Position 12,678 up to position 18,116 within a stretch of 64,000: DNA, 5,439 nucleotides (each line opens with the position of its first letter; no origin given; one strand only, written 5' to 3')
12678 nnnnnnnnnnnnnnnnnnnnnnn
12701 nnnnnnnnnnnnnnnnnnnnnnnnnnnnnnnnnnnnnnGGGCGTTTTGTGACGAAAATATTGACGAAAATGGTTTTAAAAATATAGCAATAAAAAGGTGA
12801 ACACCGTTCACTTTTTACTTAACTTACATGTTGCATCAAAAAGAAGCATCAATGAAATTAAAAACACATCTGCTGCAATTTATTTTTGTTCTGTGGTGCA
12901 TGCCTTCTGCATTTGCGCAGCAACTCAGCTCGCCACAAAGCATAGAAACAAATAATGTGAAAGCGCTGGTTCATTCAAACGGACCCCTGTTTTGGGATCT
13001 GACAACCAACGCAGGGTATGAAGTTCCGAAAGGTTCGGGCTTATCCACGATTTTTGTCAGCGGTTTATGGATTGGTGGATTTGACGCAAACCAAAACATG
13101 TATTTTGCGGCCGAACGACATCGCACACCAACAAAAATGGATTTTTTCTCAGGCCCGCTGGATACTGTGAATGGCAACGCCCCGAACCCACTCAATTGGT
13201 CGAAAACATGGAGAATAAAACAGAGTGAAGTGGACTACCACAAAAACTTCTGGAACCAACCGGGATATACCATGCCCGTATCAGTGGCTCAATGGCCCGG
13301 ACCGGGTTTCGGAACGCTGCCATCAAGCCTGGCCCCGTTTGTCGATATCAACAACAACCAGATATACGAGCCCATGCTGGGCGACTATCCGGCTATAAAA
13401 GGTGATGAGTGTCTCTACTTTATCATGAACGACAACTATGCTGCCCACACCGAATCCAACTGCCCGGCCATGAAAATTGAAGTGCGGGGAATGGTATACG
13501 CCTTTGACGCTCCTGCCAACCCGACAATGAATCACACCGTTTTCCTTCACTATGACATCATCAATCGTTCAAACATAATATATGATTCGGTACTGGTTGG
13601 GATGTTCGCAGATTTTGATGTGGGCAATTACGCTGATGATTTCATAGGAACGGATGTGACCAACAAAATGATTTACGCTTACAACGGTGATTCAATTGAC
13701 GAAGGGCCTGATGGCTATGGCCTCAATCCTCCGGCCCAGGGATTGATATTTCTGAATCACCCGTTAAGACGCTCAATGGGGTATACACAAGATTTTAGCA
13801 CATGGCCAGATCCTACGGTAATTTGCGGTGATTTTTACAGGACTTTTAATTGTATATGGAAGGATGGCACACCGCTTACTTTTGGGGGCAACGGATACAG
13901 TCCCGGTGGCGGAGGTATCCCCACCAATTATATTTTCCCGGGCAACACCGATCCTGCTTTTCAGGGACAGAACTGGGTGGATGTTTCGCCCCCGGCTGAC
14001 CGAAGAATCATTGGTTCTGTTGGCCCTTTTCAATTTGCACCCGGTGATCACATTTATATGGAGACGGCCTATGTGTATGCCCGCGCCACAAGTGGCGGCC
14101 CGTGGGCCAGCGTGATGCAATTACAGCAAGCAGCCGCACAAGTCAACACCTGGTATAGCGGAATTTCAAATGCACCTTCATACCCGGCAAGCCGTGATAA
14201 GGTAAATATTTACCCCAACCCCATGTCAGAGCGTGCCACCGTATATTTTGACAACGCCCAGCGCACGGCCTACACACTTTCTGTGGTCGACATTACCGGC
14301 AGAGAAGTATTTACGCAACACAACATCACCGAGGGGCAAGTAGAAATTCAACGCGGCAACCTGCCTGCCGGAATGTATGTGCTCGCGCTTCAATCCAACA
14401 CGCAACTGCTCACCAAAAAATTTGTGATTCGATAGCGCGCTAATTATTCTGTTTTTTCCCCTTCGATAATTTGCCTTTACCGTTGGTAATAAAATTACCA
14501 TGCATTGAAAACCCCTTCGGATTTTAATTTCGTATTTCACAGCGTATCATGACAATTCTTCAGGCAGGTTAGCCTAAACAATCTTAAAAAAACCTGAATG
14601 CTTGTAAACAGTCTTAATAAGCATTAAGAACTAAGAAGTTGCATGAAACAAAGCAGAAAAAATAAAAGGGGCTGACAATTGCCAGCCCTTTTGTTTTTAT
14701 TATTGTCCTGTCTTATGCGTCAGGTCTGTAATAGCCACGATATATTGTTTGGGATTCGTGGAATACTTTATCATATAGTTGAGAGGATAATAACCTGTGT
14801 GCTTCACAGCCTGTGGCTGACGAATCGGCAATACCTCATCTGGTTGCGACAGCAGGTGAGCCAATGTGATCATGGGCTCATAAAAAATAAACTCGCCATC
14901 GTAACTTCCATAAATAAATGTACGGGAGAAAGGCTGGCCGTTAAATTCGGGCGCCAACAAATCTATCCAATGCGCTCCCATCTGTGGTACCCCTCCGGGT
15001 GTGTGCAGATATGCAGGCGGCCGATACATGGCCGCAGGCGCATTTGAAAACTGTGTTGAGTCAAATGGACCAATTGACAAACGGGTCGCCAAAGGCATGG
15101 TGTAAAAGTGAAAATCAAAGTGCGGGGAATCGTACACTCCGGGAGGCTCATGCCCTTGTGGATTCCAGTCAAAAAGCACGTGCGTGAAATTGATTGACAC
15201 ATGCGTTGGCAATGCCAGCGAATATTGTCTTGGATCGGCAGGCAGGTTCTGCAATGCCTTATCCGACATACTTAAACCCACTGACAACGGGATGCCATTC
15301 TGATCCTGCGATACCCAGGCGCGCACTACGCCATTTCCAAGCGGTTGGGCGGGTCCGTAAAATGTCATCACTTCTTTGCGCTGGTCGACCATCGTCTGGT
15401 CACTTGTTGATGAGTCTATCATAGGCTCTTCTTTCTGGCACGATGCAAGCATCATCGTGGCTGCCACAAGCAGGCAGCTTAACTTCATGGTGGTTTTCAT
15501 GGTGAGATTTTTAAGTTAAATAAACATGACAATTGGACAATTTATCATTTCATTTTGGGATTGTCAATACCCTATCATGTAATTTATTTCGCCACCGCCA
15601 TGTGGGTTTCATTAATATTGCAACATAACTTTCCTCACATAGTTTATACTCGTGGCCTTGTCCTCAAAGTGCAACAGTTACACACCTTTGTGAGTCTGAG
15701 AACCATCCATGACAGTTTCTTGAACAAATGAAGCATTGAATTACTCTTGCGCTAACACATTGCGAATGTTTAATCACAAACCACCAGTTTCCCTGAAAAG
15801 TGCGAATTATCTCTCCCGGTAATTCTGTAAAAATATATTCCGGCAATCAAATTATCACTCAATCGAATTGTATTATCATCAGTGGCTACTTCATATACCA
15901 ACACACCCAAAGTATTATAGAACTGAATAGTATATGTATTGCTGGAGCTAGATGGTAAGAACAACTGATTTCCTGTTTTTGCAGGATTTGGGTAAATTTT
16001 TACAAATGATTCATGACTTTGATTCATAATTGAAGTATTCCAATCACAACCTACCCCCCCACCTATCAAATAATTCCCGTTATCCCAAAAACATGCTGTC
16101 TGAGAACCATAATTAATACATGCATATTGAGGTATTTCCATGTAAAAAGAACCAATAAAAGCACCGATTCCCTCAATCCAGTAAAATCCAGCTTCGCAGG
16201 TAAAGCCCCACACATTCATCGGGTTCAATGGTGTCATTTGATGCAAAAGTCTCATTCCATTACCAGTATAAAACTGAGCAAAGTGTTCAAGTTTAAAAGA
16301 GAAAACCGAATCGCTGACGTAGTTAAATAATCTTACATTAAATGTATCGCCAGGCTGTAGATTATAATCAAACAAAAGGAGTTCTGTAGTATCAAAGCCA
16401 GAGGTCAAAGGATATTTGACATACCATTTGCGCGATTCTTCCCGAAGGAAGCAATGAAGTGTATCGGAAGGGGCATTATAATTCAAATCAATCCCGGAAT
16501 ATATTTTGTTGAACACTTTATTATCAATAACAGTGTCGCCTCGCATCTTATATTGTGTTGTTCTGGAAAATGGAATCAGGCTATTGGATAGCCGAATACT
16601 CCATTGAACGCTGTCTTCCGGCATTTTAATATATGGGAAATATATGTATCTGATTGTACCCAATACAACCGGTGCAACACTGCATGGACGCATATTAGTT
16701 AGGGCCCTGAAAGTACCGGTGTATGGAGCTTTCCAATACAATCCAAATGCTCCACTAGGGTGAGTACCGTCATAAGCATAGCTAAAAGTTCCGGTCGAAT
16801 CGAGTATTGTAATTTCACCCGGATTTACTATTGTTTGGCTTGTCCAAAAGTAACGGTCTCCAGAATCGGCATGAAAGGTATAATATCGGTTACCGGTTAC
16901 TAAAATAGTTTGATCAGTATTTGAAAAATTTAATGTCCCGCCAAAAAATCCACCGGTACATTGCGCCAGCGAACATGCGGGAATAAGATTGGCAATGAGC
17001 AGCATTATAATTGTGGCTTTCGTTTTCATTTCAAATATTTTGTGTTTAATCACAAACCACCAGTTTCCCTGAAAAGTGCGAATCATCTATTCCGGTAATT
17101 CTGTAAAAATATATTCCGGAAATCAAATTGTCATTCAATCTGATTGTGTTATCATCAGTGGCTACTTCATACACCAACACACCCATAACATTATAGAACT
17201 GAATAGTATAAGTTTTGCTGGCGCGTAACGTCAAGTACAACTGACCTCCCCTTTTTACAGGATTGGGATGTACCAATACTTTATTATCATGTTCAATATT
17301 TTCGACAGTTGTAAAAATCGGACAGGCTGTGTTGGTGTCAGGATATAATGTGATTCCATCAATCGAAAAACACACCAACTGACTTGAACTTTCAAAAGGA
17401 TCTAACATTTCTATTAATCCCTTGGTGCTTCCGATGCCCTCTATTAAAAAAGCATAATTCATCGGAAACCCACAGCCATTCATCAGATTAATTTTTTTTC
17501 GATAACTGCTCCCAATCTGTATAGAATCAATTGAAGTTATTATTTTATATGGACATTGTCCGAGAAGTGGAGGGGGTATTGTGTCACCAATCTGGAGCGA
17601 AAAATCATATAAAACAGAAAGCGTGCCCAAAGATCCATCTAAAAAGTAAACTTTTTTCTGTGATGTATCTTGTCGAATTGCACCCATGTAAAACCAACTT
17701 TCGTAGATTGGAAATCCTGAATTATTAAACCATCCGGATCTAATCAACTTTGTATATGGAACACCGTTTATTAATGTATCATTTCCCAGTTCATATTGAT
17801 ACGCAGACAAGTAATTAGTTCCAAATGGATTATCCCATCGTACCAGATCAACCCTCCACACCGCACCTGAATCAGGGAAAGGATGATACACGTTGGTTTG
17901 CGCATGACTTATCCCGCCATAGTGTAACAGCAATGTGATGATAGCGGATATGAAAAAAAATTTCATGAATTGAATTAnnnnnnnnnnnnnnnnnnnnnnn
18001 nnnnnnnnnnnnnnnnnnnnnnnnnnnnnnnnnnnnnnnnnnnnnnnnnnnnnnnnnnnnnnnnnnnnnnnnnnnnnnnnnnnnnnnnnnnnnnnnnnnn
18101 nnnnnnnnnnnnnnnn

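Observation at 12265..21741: DnaE2/ImuC-like error-prone polymerase gene split cleanly by a ~6.5 kb AT-rich island of T9SS cargo genes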

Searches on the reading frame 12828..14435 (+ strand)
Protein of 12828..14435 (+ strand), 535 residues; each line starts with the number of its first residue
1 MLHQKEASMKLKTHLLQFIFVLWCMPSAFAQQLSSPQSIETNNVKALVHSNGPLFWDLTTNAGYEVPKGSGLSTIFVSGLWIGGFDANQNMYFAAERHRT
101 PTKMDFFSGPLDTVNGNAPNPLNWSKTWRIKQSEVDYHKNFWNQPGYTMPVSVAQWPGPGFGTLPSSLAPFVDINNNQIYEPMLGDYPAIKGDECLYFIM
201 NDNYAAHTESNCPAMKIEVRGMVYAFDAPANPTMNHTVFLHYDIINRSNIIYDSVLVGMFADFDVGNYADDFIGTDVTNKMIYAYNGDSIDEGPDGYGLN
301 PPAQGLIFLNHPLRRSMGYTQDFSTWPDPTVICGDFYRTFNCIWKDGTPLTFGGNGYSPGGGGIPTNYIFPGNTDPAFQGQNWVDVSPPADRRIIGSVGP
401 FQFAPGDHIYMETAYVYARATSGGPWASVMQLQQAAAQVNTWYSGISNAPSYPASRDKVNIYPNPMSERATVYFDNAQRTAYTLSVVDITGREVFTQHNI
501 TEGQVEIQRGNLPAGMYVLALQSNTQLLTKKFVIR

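Call 3: search_protein_families(library=pfam, proteins=[window:12828-14435:+], max_evalue=0.01)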
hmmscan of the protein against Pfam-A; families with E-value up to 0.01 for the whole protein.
window:12828-14435:+ (535 aa): 2 families
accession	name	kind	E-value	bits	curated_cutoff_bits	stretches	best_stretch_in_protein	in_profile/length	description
PF18962.6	Por_Secre_tail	-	1.3e-13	51.4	27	1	461-534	1-75/75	Secretion system C-terminal sorting domain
PF11589.14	DUF3244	-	0.0058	17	25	0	481-533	41-95/96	Domain of unknown function (DUF3244)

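Call 55: search_protein_families(library=ncbifam, proteins=[window:12828-14435:+], max_evalue=0.001)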
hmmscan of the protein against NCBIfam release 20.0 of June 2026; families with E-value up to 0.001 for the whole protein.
window:12828-14435:+ (535 aa): 2 families
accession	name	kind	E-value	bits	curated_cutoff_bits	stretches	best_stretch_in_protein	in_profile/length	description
TIGR04183.1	Por_Secre_tail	domain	3e-12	46.3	23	1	461-535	1-72/72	T9SS type A sorting domain-containing protein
NF038113.1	T9SSA_dep_M36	equivalog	2.4e-11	42.5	885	1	456-535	790-869/869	T9SS-dependent M36 family metallopeptidase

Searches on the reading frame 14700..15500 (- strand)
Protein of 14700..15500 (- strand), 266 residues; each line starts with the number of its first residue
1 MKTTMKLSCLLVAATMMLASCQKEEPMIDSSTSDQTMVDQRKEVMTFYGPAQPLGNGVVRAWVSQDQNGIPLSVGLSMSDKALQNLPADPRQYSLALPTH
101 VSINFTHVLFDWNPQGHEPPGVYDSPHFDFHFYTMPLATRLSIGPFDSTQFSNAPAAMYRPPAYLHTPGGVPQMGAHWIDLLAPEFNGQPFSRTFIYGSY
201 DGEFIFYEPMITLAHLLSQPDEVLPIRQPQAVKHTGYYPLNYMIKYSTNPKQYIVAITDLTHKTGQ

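Call 3: search_protein_families(library=pfam, proteins=[window:14700-15500:-], max_evalue=0.01)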
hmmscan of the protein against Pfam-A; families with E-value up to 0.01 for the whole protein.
window:14700-15500:- (266 aa): 1 family
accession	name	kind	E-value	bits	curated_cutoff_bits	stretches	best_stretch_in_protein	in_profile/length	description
PF18197.6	TTHB210-like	-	8.7e-09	36.3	26.6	1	66-105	1-50/50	Hypothetical protein TTHB210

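Call 55: search_protein_families(library=ncbifam, proteins=[window:14700-15500:-], max_evalue=0.001)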
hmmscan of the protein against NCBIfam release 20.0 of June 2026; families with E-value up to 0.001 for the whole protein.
window:14700-15500:- (266 aa): 0 families

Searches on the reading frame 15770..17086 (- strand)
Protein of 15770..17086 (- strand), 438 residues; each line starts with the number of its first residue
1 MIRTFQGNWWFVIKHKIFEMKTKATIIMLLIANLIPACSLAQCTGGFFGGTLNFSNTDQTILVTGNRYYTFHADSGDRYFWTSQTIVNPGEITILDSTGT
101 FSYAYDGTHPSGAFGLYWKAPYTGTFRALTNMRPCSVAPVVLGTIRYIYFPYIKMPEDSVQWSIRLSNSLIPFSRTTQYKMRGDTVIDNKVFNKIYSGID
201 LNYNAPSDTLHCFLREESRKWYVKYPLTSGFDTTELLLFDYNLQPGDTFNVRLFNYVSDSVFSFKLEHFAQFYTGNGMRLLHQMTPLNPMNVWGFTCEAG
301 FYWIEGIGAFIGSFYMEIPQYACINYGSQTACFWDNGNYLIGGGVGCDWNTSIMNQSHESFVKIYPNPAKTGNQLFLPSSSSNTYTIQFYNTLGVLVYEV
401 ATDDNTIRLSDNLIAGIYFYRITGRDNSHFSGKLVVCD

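Call 3: search_protein_families(library=pfam, proteins=[window:15770-17086:-], max_evalue=0.01)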
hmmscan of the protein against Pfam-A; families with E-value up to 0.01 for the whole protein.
window:15770-17086:- (438 aa): 2 families
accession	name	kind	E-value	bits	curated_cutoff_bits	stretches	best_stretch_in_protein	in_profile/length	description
PF18962.6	Por_Secre_tail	-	1.1e-08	35.7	27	1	364-436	1-75/75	Secretion system C-terminal sorting domain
PF13585.12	CHU_C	-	0.0014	19.1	27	1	382-425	26-73/86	CHU_C Type IX secretion signal domain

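Call 55: search_protein_families(library=ncbifam, proteins=[window:15770-17086:-], max_evalue=0.001)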
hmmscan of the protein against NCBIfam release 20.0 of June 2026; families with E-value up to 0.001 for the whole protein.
window:15770-17086:- (438 aa): 2 families
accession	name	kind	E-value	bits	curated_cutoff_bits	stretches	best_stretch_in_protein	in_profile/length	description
TIGR04183.1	Por_Secre_tail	domain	4.9e-12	45.7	23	1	364-436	1-71/72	T9SS type A sorting domain-containing protein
NF038113.1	T9SSA_dep_M36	equivalog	0.0004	18.6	885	1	357-435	789-867/869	T9SS-dependent M36 family metallopeptidase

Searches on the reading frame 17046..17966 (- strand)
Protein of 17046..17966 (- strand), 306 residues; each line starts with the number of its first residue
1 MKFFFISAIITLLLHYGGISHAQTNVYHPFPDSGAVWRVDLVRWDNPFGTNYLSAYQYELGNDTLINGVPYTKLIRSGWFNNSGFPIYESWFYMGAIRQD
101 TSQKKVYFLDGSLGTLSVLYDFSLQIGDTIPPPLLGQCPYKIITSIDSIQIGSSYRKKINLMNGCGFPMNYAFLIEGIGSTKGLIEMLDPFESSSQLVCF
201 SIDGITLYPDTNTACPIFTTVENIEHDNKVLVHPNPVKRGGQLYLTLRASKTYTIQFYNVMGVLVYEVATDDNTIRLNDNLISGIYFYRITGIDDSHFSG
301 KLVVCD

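Call 3: search_protein_families(library=pfam, proteins=[window:17046-17966:-], max_evalue=0.01)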
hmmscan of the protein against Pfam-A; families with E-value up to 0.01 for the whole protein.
window:17046-17966:- (306 aa): 2 families
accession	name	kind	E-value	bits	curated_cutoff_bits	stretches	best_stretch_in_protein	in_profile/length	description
PF18962.6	Por_Secre_tail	-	2.5e-06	28.1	27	1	232-303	1-74/75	Secretion system C-terminal sorting domain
PF13585.12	CHU_C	-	0.00058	20.4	27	1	249-292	25-72/86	CHU_C Type IX secretion signal domain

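Call 55: search_protein_families(library=ncbifam, proteins=[window:17046-17966:-], max_evalue=0.001)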
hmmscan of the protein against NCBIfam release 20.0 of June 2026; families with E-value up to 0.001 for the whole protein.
window:17046-17966:- (306 aa): 2 families
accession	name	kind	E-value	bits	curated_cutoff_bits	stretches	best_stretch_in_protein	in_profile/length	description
TIGR04183.1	Por_Secre_tail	domain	7.4e-09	35.5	23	1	232-304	1-71/72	T9SS type A sorting domain-containing protein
NF038113.1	T9SSA_dep_M36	equivalog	2.7e-05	22.5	885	1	208-303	773-867/869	T9SS-dependent M36 family metallopeptidase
